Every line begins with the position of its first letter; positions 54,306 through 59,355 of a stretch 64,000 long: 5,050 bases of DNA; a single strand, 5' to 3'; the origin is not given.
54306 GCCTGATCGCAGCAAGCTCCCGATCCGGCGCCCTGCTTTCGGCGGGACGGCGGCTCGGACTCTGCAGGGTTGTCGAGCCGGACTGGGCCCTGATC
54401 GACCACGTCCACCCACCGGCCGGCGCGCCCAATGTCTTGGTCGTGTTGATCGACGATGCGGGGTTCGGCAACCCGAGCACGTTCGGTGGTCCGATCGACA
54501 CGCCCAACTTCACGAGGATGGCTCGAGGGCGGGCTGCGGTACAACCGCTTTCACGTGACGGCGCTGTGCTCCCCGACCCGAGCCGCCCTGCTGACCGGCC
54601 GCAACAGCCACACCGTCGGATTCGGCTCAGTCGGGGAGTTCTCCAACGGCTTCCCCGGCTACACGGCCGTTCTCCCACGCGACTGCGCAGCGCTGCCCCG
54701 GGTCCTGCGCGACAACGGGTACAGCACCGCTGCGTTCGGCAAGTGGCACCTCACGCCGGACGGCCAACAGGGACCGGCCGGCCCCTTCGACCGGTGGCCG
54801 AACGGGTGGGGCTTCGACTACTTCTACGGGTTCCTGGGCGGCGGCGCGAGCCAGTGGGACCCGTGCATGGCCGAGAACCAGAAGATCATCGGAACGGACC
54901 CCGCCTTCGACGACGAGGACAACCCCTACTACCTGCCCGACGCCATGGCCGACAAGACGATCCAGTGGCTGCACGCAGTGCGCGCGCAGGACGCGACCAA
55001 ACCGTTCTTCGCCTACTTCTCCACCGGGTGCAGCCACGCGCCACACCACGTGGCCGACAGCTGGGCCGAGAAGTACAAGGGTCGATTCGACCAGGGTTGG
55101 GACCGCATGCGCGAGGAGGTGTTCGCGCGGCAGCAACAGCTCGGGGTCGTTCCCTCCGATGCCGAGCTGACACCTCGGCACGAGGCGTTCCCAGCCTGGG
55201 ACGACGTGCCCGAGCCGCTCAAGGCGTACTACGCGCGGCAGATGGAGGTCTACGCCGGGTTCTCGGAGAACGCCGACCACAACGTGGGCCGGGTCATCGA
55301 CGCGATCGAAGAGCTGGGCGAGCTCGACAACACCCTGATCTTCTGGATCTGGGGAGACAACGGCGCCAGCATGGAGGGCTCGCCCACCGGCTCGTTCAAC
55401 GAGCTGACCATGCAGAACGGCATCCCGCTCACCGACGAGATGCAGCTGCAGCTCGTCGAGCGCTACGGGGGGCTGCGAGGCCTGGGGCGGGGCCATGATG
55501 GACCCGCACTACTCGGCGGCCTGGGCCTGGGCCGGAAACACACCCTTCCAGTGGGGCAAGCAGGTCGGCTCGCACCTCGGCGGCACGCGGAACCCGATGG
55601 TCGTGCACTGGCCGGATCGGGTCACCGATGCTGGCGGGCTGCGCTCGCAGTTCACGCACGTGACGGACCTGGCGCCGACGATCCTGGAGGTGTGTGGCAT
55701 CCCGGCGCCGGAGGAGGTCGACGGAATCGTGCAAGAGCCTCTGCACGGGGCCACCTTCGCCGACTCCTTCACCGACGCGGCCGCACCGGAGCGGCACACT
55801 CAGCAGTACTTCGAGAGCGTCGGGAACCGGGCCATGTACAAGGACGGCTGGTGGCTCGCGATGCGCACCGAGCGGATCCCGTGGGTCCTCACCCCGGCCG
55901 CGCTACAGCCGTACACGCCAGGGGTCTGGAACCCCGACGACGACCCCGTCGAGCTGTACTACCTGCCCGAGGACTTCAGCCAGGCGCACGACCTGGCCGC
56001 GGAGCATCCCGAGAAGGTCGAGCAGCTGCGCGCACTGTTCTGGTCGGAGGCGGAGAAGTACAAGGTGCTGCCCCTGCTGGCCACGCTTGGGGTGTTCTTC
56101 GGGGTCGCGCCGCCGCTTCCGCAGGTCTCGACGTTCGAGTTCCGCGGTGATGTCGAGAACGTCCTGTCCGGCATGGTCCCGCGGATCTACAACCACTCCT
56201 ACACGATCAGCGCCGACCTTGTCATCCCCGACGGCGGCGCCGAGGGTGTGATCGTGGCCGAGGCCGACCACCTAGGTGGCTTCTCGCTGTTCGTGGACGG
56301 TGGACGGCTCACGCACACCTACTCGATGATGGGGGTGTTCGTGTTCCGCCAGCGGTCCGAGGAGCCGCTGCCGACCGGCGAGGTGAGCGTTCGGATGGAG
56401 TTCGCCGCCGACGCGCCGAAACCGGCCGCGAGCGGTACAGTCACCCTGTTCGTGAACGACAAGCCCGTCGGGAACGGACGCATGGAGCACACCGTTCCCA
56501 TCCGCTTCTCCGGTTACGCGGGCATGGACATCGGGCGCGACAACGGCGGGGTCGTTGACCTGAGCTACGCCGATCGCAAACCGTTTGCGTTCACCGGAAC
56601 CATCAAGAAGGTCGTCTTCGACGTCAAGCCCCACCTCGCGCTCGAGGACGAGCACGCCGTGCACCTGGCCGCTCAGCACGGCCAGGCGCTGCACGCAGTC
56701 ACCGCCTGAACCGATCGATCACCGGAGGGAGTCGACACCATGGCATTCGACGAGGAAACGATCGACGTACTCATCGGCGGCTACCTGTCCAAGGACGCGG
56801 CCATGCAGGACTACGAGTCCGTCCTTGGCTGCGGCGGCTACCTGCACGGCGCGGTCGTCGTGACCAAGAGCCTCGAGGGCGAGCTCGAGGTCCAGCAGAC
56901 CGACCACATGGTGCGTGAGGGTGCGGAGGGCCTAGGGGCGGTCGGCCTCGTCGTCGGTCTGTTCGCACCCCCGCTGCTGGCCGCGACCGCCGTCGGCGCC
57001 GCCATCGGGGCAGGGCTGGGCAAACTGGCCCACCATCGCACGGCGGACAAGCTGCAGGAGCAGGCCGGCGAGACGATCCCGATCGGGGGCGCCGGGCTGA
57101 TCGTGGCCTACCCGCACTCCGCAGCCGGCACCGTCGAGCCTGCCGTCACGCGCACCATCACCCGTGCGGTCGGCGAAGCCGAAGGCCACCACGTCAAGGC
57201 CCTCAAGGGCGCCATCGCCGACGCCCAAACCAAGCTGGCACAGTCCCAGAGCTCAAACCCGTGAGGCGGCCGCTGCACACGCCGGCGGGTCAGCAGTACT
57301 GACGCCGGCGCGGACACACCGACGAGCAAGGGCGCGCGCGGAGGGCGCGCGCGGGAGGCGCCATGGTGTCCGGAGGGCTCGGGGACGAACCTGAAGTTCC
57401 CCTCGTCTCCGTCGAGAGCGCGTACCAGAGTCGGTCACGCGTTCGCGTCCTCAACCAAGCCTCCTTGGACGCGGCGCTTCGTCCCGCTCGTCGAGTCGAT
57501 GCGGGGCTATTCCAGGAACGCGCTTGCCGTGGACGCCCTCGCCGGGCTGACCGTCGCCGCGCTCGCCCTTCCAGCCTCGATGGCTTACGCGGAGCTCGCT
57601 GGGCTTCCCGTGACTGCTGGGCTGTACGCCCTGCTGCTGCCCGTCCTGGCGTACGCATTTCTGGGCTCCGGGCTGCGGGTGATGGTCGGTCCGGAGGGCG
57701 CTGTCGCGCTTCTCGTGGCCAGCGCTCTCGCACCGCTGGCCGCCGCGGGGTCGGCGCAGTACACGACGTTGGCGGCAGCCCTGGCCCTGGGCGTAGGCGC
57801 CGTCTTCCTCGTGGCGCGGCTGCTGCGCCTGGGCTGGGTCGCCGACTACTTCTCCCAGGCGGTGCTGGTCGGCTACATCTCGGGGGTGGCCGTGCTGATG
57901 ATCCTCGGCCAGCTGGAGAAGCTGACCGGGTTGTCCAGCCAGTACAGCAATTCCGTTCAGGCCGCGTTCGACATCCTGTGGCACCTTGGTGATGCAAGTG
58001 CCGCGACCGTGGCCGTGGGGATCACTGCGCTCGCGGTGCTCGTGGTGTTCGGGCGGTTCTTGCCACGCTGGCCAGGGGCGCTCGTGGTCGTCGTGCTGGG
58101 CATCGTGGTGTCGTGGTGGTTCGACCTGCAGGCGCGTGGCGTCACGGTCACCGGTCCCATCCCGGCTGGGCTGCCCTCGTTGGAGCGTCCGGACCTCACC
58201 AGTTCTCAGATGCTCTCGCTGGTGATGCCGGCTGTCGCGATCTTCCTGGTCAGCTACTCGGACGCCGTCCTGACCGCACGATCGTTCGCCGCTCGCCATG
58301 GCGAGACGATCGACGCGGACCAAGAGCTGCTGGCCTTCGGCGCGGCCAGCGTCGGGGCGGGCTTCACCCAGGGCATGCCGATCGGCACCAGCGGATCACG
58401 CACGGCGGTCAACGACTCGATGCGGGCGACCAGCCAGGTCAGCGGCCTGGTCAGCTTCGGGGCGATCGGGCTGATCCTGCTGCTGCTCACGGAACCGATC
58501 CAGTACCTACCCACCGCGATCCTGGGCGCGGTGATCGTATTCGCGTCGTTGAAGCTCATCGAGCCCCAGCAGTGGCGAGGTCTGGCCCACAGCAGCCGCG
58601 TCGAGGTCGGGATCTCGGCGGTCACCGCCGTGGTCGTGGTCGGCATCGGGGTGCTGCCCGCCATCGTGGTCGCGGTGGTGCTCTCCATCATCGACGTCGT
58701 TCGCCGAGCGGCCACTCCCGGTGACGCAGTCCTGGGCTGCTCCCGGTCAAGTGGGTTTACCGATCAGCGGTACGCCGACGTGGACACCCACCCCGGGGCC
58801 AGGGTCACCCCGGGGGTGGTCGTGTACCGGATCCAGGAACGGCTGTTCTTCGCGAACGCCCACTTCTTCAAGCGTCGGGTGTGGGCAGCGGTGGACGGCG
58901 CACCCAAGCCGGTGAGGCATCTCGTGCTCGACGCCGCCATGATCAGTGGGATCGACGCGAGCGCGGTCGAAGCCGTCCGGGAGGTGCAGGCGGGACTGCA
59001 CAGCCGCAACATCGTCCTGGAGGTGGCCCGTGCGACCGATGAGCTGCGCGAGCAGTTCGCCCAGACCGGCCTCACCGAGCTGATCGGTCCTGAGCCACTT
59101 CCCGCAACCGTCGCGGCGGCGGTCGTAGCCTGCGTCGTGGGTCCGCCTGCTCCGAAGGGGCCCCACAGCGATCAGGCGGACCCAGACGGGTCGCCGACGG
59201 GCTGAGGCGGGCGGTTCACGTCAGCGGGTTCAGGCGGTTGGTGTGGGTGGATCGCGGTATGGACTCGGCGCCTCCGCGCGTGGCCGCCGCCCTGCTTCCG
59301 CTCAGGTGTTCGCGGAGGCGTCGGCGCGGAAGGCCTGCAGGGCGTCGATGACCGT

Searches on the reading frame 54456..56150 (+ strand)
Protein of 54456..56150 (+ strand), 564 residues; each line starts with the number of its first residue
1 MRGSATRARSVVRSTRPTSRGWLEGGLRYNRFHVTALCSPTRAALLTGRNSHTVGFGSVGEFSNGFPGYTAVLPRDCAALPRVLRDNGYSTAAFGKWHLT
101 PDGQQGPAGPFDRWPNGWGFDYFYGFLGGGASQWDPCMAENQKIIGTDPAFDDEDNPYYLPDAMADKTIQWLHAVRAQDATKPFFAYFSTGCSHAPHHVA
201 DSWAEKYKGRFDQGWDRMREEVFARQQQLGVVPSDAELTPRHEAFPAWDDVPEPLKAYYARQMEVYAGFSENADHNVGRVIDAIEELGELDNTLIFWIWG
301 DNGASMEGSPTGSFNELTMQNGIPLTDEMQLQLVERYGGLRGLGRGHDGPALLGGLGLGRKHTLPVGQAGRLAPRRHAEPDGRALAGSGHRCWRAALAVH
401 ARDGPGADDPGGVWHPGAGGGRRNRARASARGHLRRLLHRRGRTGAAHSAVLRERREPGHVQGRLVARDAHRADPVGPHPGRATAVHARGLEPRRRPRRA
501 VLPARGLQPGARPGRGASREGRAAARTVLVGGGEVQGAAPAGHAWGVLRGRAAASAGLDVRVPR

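Call 18: search_protein_families(library=pfam, proteins=[window:54456-56150:+], max_evalue=0.001)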
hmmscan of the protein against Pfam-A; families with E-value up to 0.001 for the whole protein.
window:54456-56150:+ (564 aa): 1 family
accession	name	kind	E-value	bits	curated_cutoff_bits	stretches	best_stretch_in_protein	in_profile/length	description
PF00884.28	Sulfatase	-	4.9e-49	167.7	25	1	14-308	24-247/301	Sulfatase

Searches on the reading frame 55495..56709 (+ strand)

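Call 17: search_protein_families(library=pfam, proteins=[window:55495-56709:+], max_evalue=0.001)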
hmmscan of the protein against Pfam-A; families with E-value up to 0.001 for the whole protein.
window:55495-56709:+ (404 aa): 2 families
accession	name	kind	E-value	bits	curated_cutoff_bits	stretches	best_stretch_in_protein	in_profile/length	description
PF16347.10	SGSH_C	-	1.5e-07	32.1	29.3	1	31-93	16-77/154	N-sulphoglucosamine sulphohydrolase, C-terminal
PF00884.28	Sulfatase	-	1.4e-06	28.3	25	1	14-69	248-301/301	Sulfatase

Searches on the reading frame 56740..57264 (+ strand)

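Call 18: search_protein_families(library=pfam, proteins=[window:56740-57264:+], max_evalue=0.001)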
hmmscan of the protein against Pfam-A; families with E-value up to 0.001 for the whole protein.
window:56740-57264:+ (174 aa): 1 family
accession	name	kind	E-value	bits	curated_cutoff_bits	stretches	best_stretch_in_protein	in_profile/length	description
PF06897.17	DUF1269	-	1.3e-07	32.3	26.9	1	67-138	6-77/100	Protein of unknown function (DUF1269)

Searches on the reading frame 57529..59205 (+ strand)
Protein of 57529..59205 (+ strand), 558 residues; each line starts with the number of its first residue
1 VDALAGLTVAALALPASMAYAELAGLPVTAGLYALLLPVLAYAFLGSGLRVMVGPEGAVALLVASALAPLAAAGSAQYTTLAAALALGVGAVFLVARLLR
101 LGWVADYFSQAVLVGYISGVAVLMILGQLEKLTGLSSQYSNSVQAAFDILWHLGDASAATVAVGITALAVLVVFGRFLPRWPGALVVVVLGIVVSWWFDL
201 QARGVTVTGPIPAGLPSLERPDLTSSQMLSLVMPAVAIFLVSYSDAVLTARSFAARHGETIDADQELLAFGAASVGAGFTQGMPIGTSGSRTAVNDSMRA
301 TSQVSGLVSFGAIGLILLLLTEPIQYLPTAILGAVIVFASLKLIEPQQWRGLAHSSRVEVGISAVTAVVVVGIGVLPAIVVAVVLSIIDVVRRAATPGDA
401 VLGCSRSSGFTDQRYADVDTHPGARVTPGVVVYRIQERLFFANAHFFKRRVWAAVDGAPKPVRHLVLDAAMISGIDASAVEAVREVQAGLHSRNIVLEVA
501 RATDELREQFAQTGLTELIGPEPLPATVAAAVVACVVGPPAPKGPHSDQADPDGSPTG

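Call 18: search_protein_families(library=pfam, proteins=[window:57529-59205:+], max_evalue=0.001)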
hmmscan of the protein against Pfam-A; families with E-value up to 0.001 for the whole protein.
window:57529-59205:+ (558 aa): 3 families
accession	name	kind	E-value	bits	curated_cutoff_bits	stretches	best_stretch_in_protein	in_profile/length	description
PF00916.26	Sulfate_transp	-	8.7e-85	285.2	23.2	1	2-366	4-380/380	Sulfate permease family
PF01740.26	STAS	-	8.3e-15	54.9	22.6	1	424-531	4-106/106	STAS domain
PF13466.11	STAS_2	-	3.5e-06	27.6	29.2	1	449-515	13-79/80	STAS domain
